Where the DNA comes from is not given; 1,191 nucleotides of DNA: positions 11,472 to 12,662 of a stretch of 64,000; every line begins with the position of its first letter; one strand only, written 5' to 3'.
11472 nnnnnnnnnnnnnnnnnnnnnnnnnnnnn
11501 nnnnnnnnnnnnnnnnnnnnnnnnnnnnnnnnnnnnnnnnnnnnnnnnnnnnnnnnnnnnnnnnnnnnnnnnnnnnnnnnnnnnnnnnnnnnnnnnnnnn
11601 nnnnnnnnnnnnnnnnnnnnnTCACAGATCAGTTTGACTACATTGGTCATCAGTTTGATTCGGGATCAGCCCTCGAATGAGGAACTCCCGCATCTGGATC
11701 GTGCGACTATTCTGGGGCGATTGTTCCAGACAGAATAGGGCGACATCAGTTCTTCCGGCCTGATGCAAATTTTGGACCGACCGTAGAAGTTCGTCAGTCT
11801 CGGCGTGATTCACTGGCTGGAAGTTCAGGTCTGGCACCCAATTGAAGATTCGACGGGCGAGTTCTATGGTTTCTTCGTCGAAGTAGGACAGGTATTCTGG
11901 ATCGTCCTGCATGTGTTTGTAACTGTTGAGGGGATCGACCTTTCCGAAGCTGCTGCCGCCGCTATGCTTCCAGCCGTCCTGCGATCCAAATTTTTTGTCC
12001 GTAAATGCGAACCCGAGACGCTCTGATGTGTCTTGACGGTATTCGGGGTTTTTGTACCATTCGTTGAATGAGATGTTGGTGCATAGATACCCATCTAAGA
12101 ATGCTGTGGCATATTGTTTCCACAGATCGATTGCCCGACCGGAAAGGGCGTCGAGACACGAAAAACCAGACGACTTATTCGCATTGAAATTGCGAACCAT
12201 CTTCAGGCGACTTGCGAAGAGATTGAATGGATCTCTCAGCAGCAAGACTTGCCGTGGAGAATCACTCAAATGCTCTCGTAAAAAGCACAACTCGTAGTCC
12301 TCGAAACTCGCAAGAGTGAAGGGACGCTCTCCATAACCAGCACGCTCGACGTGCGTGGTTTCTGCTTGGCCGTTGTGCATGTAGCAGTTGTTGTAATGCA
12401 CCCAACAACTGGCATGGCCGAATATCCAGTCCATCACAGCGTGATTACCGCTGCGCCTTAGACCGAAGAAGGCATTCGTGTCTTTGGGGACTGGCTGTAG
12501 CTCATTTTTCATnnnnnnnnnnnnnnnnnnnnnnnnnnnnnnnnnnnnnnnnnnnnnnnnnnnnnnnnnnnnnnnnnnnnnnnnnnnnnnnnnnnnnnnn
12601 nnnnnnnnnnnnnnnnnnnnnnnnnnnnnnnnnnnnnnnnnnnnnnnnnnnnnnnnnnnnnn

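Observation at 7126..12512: Six-gene sugar-modification cluster (GTs, C-methyltransferase, epimerase/dehydratase, MBL hydrolase, sulfotransferase-like)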

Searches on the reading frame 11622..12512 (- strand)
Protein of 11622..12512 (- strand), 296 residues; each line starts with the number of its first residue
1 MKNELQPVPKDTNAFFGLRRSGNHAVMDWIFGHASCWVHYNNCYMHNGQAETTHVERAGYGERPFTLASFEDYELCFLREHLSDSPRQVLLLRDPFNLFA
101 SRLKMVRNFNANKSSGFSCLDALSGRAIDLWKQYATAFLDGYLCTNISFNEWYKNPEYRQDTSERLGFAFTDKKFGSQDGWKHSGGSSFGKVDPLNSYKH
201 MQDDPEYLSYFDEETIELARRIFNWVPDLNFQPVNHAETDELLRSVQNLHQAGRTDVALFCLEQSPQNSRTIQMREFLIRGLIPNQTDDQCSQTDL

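Call 3: search_protein_families(library=pfam, proteins=[window:11622-12512:-], max_evalue=0.1)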
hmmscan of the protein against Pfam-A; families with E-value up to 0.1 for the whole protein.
window:11622-12512:- (296 aa): 1 family
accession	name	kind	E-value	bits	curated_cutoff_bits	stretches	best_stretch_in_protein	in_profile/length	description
PF20777.4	KH_SLS1_2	-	0.026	15.3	27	0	205-225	42-62/63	SLS1 protein second KH domain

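Call 4: search_protein_families(library=ncbifam, proteins=[window:11622-12512:-], max_evalue=0.1)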
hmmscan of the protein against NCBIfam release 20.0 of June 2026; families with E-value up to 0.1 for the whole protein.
window:11622-12512:- (296 aa): 0 families

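Call 5: search_protein_families(library=phrogs, proteins=[window:11622-12512:-], max_evalue=0.01)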
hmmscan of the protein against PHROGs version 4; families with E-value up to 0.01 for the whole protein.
window:11622-12512:- (296 aa): 0 families

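Call 9: search_dna_similar(query=window:11622-12512:-, collection=phages, mode=protein, max_rows=25, max_evalue=0.01)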
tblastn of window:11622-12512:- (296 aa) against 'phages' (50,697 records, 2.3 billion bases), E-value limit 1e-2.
No match.

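Call 12: search_solved_structures(query=window:11622-12512:-, max_evalue=10)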
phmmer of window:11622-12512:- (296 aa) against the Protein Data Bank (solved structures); distinct sequences matched with E-value up to 10: 0.

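Call 14: find_homologous_proteins(query=window:11622-12512:-, max_evalue=0.001)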
Query window:11622-12512:- (296 aa): 165 proteins with E <= 0.001 among 737 candidates; the best 120 are listed.
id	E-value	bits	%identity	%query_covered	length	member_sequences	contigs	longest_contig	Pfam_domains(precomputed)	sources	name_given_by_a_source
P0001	1.8e-206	703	100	100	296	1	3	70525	-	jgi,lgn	-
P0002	1.2e-82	296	52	95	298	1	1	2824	-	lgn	-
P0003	1.4e-74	270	50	86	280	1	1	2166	-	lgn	-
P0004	2.1e-68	249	45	93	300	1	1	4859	-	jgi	jgi:hypothetical protein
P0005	4.2e-61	225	41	94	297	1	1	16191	-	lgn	-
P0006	1.2e-60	224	42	93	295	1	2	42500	-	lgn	-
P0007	3.1e-60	222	42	91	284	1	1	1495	-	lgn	-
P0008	8.5e-59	218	40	93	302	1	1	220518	-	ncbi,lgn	-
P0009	7.9e-47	178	41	88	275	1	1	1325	-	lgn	-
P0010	6.2e-43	166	38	91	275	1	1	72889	-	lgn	-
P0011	6.3e-38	149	37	76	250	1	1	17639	-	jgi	jgi:hypothetical protein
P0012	6.7e-38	149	37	75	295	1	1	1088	-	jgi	jgi:hypothetical protein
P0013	1.9e-37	148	38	76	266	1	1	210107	-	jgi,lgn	jgi:hypothetical protein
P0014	1.4e-36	145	38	78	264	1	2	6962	-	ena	-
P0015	6.7e-36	143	39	74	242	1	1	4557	-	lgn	-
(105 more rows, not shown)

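Call 16: find_encoding_contigs(protein=P0008, flank=10000, max_places=3)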
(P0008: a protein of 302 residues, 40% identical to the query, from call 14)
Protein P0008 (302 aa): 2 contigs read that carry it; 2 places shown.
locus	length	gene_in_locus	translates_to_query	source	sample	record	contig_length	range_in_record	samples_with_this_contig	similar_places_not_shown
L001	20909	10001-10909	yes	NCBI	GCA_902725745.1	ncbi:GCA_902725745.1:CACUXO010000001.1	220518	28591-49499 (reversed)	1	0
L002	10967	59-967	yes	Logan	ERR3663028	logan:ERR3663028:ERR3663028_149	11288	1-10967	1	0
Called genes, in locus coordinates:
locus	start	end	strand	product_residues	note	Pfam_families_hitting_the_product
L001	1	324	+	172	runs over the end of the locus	-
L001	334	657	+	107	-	-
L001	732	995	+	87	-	-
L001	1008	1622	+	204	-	PF27765:UCP032817-like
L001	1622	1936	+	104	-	PF00543:P-II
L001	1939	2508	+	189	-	-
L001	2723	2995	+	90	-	-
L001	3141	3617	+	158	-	-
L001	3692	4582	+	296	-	-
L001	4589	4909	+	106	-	-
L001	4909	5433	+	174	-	-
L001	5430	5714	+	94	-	-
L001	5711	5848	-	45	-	-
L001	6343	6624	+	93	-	-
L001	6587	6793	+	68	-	-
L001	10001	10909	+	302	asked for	-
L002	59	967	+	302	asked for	-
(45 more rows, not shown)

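Call 17: search_solved_structures(query=A1, max_evalue=10, show_alignments=2)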
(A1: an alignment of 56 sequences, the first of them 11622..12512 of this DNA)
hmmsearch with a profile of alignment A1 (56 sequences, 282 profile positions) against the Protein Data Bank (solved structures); distinct sequences matched with E-value up to 10: 1.
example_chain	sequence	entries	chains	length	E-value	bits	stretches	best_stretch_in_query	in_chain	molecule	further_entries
1lq9_A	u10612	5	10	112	0.77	12.4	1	151-189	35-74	ACTVA-ORF6 MONOOXYGENASE | ActaVA-Orf6 monooxygenase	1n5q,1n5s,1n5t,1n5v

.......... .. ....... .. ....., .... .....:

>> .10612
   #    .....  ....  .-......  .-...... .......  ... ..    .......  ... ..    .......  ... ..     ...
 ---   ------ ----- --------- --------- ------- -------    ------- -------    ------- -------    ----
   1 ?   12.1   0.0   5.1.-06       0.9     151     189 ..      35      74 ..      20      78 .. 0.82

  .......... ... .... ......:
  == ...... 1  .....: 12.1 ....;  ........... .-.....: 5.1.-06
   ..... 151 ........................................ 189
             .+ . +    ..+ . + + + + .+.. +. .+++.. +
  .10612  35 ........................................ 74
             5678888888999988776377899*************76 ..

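Call 18: search_protein_families(library=pfam, alignment_id=A1, max_evalue=0.1)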
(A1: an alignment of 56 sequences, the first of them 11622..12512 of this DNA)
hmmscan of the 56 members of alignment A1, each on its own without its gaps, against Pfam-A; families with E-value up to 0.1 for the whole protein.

A. member 1, window:11622-12512:- (296 aa): 1 family
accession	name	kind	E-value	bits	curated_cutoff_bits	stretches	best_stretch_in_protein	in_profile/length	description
PF20777.4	KH_SLS1_2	-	0.026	15.3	27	0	205-225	42-62/63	SLS1 protein second KH domain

B. families by the number of members that match (of 56 scanned): 11 families
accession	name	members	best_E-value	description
PF13469.12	Sulfotransfer_3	3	0.014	Sulfotransferase family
PF17918.6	TetR_C_15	1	0.0021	Tetracyclin repressor-like, C-terminal domain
PF13428.12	TPR_14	1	0.0024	Tetratricopeptide repeat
PF09642.15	YonK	1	0.0087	YonK protein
PF20777.4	KH_SLS1_2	1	0.026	SLS1 protein second KH domain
PF03400.19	DDE_Tnp_IS1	1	0.026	IS1 transposase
PF16376.10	fragilysinNterm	1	0.031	N-terminal domain of fragilysin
PF00685.33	Sulfotransfer_1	1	0.038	Sulfotransferase domain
PF19227.5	Salyut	1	0.044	Salyut domain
PF13560.12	HTH_31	1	0.059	Helix-turn-helix domain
PF04380.18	BMFP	1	0.085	Membrane fusogenic activity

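Call 20: find_related_loci(query=A1, collection=viral_contigs, flank=10000)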
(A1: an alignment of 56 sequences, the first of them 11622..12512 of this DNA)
Query A1 (296 aa) in viral_contigs; peptide patterns used: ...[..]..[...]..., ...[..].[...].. (x = any residue, [..] = any of these).
65 stretches matched a pattern; 46 encode a relative of the query (tblastn E <= 1e-3); 46 distinct loci.
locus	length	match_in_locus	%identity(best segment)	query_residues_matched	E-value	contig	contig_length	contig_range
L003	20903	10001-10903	37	16-292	1e-44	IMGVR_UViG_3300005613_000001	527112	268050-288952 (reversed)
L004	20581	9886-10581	32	15-223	2e-23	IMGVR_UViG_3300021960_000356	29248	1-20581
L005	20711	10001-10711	31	15-223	4e-23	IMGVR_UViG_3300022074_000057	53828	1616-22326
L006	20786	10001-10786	29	16-273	8e-23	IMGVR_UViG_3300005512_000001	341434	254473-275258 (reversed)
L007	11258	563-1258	30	15-223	9e-22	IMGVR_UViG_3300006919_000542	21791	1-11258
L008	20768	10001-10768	30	10-223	2e-20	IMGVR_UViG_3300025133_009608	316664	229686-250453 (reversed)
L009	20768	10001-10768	30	10-223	2e-20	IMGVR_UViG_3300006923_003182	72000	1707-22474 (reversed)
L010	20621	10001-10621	28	15-224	2e-20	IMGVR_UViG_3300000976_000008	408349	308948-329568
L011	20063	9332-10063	30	15-229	8e-20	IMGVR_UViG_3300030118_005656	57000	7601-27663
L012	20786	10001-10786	29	16-273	8e-23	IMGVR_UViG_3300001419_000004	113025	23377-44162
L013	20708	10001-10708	30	17-227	8e-17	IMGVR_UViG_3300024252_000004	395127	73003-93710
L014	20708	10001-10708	30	17-227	8e-17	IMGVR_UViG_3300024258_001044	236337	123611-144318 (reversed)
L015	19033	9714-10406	30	17-226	9e-17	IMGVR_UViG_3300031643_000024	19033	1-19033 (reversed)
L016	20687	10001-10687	29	17-227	1e-21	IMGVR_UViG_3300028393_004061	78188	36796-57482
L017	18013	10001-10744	28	15-223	3e-16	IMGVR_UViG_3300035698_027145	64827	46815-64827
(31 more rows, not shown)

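Call 21: find_encoding_contigs(protein=P0001, flank=10000, max_places=4)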
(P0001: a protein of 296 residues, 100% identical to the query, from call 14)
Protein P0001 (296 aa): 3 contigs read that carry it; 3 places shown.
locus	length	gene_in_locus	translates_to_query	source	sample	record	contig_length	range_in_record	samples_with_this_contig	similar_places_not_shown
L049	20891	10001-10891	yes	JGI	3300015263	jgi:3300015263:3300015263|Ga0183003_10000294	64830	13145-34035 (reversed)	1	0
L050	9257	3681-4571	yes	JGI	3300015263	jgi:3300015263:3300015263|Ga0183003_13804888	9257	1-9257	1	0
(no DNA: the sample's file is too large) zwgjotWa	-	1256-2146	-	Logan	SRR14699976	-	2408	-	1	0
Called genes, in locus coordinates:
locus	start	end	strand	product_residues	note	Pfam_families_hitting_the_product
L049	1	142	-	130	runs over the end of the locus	-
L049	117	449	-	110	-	-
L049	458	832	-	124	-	-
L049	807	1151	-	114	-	-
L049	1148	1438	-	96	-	-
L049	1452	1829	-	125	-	-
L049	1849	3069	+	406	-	PF12322:T4_baseplate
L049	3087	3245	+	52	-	-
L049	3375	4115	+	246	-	-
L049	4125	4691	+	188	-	-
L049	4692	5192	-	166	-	-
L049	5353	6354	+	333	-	-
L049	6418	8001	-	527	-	PF25199:nSTAND_NTPase5 (weak), PF20720:nSTAND3 (weak), PF00004:AAA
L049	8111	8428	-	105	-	-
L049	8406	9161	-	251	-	-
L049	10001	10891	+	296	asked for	-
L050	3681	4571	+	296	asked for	-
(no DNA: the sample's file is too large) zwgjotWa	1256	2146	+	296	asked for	-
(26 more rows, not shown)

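Call 24: predict_structure(alignment_id=A1)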
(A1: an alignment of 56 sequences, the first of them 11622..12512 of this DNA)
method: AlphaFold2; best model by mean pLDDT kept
length: 296 residues; sequences in the alignment: 56
mean_pLDDT: 92.0   pTM: 0.90
mean pLDDT of the five models: 92.0, 91.0, 90.9, 90.9, 90.8
residues with pLDDT >= 90: 250; 70-90: 26; 50-70: 11; < 50: 9
segments of 3 or more residues with pLDDT < 50: 289-296
pLDDT, mean of each block of 10 residues (from residue 1): 86 97 95 97 94 95 96 95 94 98 95 90 95 98 93 98 97 90 65 92 98 98 98 94 96 97 97 96 71 37
secondary structure, 60 per line:
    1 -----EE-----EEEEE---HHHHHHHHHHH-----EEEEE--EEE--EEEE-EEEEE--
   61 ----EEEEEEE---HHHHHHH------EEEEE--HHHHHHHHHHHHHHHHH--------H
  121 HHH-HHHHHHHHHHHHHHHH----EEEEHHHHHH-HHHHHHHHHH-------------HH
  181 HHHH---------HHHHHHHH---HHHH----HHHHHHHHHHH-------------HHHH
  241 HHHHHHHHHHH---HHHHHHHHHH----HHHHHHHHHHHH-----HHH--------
elements in order: E13-17 H21-31 E37-41 E44-46 E49-52 E54-58 E65-71 H75-81 E88-92 H95-111 H120-123 H125-140 E145-148 H149-154 H156-165 H179-184 H194-201 H205-208 H213-223 H237-251 H255-264 H269-280

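Call 29: fold_search(model_id=the predicted structure, library=pdb)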
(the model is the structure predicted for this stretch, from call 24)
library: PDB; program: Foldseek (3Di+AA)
matches with E <= 10: 527; with E <= 0.001: 0
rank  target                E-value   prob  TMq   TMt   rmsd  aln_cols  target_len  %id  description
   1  2ad1                  2.3e-03  1.00  0.31  0.36  10.3       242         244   13  Human Sulfotransferase SULT1C2 (released 2005-08-02)
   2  7r0o_B                2.6e-03  1.00  0.34  0.31  11.7       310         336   10  Structure of a cytosolic sulfotransferase of Anopheles gambiae (AGAP001425). (released 2022-08-10)
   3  8w5z_A                3.3e-03  1.00  0.41  0.37  13.3       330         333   13  Crystal structure of tick tyrosylprotein sulfotransferase reveals the activation mechanism of tick anticoagulant prote (released 2024-04-10)
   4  4gbm                  3.5e-03  1.00  0.35  0.37   7.0       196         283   14  Sulfotransferase Domain from the Curacin Biosynthetic Pathway (released 2012-10-17)
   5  1q1q                  5.2e-03  0.98  0.31  0.32  10.3       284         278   12  Crystal structure of human pregnenolone sulfotransferase (SULT2B1a) in the presence of PAP (released 2003-11-11)
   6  5wrj_A                5.7e-03  1.00  0.37  0.39   8.6       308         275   10  Crystal structure of human tyrosylprotein sulfotransferase-1 complexed with PAP and gastrin peptide (released 2017-09-06)
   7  7r0o_A                6.3e-03  0.99  0.34  0.30  11.7       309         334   10  Structure of a cytosolic sulfotransferase of Anopheles gambiae (AGAP001425). (released 2022-08-10)
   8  7r0s_A                6.3e-03  0.98  0.32  0.29  13.6       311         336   10  Structure of a cytosolic sulfotransferase of Anopheles gambiae (AGAP001425) in complex with vanillin (released 2022-08-10)
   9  1q1z                  6.3e-03  0.97  0.30  0.31  10.4       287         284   12  Crystal structure of human cholesterol sulfotransferase (SULT2B1b) in the presence of PAP (released 2003-11-11)
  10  5x2b_B                7.4e-03  1.00  0.38  0.41   8.6       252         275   12  Crystal structure of mouse sulfotransferase SULT7A1 complexed with PAP (released 2018-03-28)
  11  3ap2_B                8.1e-03  0.94  0.33  0.33  14.9       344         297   14  Crystal structure of human tyrosylprotein sulfotransferase-2 complexed with PAP,C4 peptide, and phosphate ion (released 2011-10-26)
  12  7d1x_A                9.0e-03  1.00  0.41  0.43   7.7       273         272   13  Crystal structure of 7-alpha-hydroxyl bile acid sulfotransferase (Sult2a8) (released 2021-09-22)
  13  1fmj_A                9.4e-03  0.99  0.35  0.31  11.4       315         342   13  CRYSTAL STRUCTURE OF MERCURY DERIVATIVE OF RETINOL DEHYDRATASE IN A COMPLEX WITH RETINOL AND PAP (released 2001-05-02)
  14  1z29                  9.9e-03  0.99  0.39  0.41   9.7       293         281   11  Crystal Structures of SULT1A2 and SULT1A1*3: Implications in the bioactivation of N-hydroxy-2-acetylamino fluorine (OH-A (released 2006-05-30)
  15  1q22                  1.1e-02  0.95  0.30  0.31  10.9       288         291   12  Crystal structure of human cholesterol sulfotransferase (SULT2B1b) in the presence of DHEA and PAP (released 2003-11-11)
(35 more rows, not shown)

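Call 41: find_encoding_contigs(protein=P0006, flank=10000, max_places=2)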
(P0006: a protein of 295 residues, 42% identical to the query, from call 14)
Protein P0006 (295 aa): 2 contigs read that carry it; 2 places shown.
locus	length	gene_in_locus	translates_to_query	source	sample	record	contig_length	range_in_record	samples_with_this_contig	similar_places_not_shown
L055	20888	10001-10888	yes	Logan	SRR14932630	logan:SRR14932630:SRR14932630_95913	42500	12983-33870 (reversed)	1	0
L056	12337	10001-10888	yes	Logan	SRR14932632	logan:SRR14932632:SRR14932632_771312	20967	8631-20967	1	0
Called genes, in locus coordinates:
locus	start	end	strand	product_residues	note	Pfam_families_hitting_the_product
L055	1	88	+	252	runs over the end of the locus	-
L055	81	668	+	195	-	-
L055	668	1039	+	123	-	-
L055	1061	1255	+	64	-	-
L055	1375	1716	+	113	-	-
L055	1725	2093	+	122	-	-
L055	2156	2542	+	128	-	-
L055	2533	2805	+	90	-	-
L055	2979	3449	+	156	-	-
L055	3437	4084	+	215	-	-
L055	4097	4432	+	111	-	-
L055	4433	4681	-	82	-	-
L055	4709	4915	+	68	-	-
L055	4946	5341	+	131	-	-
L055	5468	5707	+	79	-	-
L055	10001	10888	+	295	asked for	-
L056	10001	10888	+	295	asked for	-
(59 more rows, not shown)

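Call 42: find_encoding_contigs(protein=P0005, flank=10000, max_places=1)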
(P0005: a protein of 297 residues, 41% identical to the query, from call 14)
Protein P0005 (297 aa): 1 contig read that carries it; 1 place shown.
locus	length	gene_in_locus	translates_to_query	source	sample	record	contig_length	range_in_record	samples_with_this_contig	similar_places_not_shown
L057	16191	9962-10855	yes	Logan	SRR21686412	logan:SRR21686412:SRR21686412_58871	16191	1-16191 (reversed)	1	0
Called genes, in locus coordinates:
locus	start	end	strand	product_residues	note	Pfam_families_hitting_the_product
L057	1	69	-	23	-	?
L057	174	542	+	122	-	-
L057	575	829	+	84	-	-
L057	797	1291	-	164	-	-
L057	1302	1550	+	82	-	-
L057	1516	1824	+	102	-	PF00543:P-II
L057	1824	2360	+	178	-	-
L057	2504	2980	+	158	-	-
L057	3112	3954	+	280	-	-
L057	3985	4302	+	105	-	-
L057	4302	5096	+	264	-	-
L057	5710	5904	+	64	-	-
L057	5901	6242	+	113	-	-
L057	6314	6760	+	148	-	PF00857:Isochorismatase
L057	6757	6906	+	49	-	-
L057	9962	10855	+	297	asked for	-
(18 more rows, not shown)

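Call 43: find_encoding_contigs(protein=P0004, flank=10000, max_places=1)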
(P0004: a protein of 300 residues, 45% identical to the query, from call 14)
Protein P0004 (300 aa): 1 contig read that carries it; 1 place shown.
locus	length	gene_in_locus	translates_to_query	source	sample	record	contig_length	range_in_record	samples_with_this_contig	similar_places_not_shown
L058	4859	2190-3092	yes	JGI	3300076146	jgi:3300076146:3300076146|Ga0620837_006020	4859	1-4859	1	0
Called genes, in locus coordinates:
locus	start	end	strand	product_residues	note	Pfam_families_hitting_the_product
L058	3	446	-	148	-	?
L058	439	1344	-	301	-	PF01370:Epimerase, PF04321:RmlD_sub_bind, PF16363:GDP_Man_Dehyd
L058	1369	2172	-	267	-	PF00535:Glycos_transf_2 (faint)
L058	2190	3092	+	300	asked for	-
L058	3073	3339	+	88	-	-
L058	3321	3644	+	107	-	-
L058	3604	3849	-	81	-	-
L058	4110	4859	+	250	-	?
